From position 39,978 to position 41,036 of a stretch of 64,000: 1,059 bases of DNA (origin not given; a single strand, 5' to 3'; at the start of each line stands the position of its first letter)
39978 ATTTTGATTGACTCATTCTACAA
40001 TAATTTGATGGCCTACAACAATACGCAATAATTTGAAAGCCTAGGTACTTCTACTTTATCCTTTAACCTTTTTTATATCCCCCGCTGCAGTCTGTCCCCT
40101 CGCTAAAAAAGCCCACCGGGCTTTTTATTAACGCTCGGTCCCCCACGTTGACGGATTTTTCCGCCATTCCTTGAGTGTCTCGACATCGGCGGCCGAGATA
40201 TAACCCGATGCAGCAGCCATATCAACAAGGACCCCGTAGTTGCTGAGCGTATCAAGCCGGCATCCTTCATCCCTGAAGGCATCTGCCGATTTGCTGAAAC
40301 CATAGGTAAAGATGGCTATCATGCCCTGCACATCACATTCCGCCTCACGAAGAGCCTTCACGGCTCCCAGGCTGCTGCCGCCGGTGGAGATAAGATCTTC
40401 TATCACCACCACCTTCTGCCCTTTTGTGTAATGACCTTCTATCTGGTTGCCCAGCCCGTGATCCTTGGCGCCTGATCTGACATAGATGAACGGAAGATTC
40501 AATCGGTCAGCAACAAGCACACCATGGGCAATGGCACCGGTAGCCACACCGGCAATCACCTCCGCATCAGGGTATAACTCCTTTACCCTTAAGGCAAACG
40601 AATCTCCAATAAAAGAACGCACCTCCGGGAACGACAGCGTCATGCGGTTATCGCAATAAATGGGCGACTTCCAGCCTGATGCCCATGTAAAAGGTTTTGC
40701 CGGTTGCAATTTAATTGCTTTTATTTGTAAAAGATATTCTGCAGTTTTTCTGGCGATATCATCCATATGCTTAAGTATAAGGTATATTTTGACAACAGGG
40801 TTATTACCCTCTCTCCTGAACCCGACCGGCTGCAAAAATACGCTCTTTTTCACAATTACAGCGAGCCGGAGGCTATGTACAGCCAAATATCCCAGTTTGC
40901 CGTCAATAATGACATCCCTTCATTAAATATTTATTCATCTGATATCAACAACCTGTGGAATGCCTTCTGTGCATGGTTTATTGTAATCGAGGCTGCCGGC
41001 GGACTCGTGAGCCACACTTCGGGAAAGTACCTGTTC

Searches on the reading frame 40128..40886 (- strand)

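Call 56: search_protein_families(library=pfam, proteins=[window:40128-40886:-], max_evalue=0.00001)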
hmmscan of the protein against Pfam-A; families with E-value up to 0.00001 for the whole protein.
window:40128-40886:- (252 aa): 1 family
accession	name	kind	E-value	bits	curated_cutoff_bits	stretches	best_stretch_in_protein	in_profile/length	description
PF00156.33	Pribosyltran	-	3e-09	36.8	26.3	1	110-203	32-130/158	Phosphoribosyl transferase domain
